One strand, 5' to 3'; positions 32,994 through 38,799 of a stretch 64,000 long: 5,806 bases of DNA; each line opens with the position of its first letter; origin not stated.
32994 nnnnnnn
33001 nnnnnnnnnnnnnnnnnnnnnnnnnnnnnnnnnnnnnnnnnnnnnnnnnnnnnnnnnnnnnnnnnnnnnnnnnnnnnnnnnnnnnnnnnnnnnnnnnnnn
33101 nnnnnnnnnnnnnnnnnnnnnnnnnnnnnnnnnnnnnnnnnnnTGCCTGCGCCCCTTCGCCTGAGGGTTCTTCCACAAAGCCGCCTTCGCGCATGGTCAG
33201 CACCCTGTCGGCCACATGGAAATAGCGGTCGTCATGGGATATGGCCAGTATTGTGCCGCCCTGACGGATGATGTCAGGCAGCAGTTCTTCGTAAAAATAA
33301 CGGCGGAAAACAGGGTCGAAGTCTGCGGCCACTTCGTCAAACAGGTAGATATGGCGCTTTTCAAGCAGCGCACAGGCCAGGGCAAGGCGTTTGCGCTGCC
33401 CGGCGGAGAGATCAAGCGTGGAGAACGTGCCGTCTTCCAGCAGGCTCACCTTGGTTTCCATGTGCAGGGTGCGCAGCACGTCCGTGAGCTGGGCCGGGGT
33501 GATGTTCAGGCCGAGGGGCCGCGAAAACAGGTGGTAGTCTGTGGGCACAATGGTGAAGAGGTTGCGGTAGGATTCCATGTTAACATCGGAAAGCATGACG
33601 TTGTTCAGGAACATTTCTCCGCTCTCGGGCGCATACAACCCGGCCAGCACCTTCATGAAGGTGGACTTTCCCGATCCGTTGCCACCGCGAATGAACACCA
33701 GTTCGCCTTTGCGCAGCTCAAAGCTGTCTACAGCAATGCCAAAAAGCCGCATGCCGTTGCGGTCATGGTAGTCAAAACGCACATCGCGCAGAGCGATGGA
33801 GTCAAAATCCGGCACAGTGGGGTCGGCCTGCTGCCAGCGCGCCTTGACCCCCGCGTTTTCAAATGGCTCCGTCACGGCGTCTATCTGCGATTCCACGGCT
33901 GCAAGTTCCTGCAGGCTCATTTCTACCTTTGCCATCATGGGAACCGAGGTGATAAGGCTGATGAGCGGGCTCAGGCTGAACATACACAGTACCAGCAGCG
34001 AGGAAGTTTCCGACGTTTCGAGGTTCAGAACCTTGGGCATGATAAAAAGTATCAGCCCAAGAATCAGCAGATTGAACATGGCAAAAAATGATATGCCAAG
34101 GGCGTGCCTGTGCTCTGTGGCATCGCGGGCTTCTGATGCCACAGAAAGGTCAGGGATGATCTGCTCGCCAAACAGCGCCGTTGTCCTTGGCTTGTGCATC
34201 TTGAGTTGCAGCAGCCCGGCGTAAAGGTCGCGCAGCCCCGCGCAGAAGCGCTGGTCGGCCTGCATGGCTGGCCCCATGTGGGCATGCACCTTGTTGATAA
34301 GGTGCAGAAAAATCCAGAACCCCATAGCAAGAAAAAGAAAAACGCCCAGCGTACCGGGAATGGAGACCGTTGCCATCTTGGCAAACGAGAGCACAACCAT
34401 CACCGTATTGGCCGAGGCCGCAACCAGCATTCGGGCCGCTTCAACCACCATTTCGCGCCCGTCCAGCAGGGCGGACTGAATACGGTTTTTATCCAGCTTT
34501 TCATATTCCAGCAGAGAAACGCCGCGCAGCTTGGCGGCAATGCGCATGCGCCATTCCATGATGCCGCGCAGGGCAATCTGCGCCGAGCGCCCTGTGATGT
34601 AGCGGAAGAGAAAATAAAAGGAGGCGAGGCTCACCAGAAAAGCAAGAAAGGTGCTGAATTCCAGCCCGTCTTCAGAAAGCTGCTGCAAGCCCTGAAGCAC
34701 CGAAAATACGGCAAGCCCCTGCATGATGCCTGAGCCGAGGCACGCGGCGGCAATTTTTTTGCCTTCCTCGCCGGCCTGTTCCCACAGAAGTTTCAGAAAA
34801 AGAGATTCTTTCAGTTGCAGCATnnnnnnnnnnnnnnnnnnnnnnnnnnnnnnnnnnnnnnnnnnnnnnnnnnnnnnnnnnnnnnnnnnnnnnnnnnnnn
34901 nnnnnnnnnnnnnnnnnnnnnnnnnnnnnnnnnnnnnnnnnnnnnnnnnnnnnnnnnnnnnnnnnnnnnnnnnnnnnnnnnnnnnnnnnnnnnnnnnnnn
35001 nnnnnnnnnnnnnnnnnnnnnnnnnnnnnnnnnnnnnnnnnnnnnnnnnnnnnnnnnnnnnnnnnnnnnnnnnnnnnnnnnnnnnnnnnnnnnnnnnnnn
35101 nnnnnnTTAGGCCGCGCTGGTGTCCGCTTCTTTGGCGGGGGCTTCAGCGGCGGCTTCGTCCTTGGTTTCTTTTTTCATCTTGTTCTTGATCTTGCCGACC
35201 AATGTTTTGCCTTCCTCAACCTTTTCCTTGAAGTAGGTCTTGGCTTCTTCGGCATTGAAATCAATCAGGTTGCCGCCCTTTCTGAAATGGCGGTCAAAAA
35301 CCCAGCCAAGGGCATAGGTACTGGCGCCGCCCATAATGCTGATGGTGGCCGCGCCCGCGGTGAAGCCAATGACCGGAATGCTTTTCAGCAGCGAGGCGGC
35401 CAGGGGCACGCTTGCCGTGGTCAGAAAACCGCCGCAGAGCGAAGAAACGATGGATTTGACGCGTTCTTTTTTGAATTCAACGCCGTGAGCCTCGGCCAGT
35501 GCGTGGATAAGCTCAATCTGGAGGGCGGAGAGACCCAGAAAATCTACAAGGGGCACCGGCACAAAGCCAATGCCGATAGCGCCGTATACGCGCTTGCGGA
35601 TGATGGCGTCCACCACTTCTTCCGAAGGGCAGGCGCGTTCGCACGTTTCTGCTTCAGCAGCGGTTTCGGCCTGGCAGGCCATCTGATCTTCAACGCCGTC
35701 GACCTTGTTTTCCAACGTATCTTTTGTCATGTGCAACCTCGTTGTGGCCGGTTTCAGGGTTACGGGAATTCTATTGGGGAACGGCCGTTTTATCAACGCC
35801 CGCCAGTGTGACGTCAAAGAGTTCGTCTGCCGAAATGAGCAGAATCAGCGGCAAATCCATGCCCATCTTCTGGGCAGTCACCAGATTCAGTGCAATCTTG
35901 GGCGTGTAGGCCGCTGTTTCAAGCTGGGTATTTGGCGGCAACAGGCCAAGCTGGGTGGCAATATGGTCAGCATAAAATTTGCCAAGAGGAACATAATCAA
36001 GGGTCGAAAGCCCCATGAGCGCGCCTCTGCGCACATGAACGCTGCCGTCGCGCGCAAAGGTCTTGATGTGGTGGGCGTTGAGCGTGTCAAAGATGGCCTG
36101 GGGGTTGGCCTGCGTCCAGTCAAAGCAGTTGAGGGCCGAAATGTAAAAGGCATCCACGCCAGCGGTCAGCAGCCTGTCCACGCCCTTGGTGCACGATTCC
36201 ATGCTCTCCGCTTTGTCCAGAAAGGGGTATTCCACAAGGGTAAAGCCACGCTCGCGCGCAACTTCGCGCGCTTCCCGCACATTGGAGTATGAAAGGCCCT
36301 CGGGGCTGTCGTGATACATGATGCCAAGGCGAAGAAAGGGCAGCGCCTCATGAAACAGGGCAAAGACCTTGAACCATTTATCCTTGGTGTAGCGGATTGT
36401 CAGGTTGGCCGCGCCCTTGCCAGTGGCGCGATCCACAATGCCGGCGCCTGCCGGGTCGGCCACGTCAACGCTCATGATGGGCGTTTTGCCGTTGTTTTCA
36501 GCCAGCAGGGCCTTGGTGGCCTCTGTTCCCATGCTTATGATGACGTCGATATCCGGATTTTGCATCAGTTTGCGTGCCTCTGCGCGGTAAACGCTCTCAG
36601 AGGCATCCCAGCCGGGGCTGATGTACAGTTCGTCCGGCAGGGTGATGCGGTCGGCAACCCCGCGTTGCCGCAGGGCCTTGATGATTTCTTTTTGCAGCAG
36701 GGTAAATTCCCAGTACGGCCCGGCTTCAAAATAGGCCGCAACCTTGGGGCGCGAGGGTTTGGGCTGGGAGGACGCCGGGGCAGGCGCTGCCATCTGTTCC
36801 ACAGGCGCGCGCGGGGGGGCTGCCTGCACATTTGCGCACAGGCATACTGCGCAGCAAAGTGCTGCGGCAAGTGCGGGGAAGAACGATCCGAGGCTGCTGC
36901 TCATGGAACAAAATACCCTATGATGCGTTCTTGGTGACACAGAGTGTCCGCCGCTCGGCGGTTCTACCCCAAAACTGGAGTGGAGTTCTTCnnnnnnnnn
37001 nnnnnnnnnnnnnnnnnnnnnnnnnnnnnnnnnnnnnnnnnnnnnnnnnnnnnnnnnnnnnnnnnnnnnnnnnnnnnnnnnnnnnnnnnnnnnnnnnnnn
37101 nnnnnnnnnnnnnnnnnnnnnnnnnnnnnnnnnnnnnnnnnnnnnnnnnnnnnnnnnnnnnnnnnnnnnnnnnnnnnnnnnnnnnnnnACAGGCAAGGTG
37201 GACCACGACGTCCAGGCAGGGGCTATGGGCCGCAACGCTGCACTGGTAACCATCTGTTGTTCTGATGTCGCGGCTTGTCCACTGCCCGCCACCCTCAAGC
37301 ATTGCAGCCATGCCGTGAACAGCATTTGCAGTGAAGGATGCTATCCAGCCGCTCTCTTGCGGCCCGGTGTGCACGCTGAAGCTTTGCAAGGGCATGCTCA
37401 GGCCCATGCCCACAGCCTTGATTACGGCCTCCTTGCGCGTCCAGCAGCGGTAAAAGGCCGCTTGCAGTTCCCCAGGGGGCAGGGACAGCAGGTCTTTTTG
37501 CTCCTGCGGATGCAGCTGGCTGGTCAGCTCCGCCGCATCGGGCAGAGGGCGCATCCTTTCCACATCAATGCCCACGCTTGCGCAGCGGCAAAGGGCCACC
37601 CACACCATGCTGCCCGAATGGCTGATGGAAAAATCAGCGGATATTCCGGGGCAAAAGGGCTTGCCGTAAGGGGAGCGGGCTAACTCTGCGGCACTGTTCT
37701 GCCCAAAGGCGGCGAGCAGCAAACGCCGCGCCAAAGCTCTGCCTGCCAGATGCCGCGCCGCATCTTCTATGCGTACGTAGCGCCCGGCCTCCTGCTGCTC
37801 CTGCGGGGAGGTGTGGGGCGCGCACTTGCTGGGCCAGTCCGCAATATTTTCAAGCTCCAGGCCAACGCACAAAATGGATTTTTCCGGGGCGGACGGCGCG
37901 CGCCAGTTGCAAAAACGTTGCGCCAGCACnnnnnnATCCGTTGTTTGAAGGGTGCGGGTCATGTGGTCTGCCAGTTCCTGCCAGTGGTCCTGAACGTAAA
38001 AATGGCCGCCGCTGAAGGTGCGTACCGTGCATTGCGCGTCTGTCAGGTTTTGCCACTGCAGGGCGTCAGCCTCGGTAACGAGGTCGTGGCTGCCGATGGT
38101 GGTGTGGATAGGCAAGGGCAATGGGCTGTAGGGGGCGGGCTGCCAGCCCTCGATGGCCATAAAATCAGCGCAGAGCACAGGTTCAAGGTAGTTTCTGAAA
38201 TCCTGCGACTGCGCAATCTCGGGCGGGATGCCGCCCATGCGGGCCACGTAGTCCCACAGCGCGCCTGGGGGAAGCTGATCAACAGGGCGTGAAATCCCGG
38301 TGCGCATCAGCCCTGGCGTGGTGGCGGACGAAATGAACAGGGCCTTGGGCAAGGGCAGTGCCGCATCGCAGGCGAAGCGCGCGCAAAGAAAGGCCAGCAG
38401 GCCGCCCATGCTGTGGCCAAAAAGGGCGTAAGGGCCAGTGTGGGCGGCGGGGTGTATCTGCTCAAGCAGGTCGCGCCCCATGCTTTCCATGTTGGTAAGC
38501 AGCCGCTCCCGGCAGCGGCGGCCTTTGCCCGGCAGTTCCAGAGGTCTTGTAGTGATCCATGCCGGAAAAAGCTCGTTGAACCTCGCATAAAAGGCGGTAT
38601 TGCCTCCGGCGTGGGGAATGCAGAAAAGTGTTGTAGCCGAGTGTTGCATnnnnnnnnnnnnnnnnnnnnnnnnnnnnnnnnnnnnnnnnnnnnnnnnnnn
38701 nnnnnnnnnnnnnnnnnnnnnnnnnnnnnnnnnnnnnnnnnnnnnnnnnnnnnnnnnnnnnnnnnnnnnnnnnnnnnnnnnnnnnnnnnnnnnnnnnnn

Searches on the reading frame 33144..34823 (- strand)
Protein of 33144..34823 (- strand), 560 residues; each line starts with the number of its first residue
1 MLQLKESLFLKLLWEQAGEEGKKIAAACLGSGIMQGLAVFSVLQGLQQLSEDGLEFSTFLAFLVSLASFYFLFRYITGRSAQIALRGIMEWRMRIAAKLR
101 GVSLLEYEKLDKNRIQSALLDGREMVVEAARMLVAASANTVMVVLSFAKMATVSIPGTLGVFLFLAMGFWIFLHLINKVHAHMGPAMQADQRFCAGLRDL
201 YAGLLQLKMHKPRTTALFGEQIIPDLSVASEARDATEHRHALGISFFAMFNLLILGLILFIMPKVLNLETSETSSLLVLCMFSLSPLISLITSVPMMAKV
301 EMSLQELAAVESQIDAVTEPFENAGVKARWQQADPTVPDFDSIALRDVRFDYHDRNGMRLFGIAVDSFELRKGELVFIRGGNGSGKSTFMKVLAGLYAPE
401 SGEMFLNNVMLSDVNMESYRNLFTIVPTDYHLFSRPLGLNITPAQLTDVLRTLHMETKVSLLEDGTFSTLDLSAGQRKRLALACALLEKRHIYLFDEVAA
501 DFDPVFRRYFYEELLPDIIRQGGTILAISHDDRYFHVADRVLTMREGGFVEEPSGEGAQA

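Call 8: search_protein_families(library=pfam, proteins=[window:33144-34823:-], max_evalue=0.001)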
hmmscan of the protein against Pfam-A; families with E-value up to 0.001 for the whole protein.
window:33144-34823:- (560 aa): 3 families
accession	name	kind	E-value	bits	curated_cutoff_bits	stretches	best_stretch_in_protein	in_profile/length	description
PF00005.33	ABC_tran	-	2.2e-23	83.8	25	1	367-498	5-135/137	ABC transporter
PF13304.12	AAA_21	-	7.3e-07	30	27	0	465-532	231-300/304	AAA domain, putative AbiEii toxin, Type IV TA system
PF02463.25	SMC_N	-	6.8e-06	26.1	40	0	459-544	124-211/220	RecF/RecN/SMC N terminal domain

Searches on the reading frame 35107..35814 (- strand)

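Call 5: search_protein_families(library=pfam, proteins=[window:35107-35814:-], max_evalue=1)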
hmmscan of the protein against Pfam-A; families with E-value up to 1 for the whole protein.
window:35107-35814:- (235 aa): 3 families
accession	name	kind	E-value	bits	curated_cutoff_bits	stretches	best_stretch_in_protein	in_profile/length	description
PF05128.17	DUF697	-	1.4e-10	41.6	27.7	1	71-194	26-152/162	Domain of unknown function (DUF697)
PF07131.17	DUF1382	-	0.11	13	27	1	75-99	17-41/60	Protein of unknown function (DUF1382)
PF13129.11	DUF3953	-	0.2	11.9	22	1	113-136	16-40/41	Protein of unknown function (DUF3953)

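Call 42: search_protein_families(library=ncbifam, proteins=[window:35107-35814:-], max_evalue=0.001)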
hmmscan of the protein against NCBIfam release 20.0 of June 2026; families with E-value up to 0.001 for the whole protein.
window:35107-35814:- (235 aa): 0 families

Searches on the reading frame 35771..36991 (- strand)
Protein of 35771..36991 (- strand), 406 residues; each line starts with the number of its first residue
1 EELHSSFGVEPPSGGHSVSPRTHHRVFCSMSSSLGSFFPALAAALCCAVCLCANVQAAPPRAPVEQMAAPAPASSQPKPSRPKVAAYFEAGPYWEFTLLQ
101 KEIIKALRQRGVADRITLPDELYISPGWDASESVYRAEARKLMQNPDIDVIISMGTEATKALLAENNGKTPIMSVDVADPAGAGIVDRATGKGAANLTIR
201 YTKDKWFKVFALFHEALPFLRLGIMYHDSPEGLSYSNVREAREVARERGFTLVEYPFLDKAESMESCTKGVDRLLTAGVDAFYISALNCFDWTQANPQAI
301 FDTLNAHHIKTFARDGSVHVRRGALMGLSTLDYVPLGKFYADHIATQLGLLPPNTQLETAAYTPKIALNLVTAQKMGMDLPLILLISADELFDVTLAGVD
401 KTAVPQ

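Call 5: search_protein_families(library=pfam, proteins=[window:35771-36991:-], max_evalue=1)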
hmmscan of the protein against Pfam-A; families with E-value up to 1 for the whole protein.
window:35771-36991:- (406 aa): 1 family
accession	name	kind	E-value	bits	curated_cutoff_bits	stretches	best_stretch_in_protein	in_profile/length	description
PF04392.18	ABC_sub_bind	-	4.4e-13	49.6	25.9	1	133-390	47-291/293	ABC transporter substrate binding protein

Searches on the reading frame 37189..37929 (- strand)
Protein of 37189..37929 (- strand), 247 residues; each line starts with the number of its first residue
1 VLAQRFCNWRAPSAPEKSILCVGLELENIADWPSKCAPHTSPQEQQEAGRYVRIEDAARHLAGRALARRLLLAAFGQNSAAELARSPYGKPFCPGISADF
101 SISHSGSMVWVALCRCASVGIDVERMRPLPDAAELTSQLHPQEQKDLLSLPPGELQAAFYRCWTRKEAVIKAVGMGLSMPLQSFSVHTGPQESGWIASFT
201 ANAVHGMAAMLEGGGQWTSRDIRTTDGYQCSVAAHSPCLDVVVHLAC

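Call 39: search_protein_families(library=pfam, proteins=[window:37189-37929:-], max_evalue=0.01)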
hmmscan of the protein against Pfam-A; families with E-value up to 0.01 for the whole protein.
window:37189-37929:- (247 aa): 2 families
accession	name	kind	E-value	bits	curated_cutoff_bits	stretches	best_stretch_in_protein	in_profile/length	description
PF01648.25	ACPS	-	5.1e-17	62.3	25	1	118-197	1-87/111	4'-phosphopantetheinyl transferase superfamily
PF22624.1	AASDHPPT_N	-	1.1e-08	35.6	27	1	41-112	18-96/100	4'-phosphopantetheinyl transferase, N-terminal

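Call 42: search_protein_families(library=ncbifam, proteins=[window:37189-37929:-], max_evalue=0.001)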
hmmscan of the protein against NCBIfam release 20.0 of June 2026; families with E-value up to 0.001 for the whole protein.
window:37189-37929:- (247 aa): 6 families
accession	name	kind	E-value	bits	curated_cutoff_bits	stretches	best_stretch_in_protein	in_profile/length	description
NF042922.1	4PPT_HetI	equivalog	1.2e-18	67.3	370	1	40-194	40-199/235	4'-phosphopantetheinyl transferase HetI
NF007676.0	PRK10351.1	equivalog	1.9e-16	60.3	174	1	57-174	31-144/195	4'-phosphopantetheinyl transferase AcpT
NF047349.1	4PPT_AusB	equivalog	9.9e-10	38.2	225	1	99-187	82-162/205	aureusimine biosynthesis 4'-phosphopantetheinyl transferase AusB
TIGR00556.1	pantethn_trn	domain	2.7e-07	30.7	45.35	1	117-179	3-70/128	phosphopantetheine--protein transferase domain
NF007604.0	PRK10251.1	equivalog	0.00019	21.1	169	1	46-175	43-163/209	enterobactin synthase subunit EntD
NF042923.1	4PPT_Npt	exception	0.00054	19.3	370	1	18-153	4-135/223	4'-phosphopantetheinyl transferase Npt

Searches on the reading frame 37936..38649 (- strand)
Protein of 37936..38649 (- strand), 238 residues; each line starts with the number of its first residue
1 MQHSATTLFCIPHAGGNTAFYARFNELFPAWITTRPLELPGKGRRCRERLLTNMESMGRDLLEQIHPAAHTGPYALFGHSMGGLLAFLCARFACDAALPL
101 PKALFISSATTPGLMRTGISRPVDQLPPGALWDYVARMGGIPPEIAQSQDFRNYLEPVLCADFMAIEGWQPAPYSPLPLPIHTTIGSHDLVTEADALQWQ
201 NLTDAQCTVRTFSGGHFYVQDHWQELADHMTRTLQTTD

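Call 39: search_protein_families(library=pfam, proteins=[window:37936-38649:-], max_evalue=0.01)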
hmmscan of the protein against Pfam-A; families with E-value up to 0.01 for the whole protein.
window:37936-38649:- (238 aa): 3 families
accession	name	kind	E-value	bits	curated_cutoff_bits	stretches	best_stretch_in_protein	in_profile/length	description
PF00975.26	Thioesterase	-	3e-36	126.2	26.4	1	7-232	2-224/226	Thioesterase domain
PF12697.13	Abhydrolase_6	-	9.7e-10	39.9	26.3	1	21-228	17-216/217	Alpha/beta hydrolase family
PF12146.15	Hydrolase_4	-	0.00012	21.9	27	1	40-90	40-94/239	Serine aminopeptidase, S33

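Call 42: search_protein_families(library=ncbifam, proteins=[window:37936-38649:-], max_evalue=0.001)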
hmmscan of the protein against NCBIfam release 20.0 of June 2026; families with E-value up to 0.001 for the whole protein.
window:37936-38649:- (238 aa): 1 family
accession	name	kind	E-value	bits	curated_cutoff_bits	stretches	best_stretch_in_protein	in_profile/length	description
TIGR03695.1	menH_SHCHC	equivalog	0.00033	20.2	208.55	1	37-114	34-108/252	2-succinyl-6-hydroxy-2,4-cyclohexadiene-1-carboxylate synthase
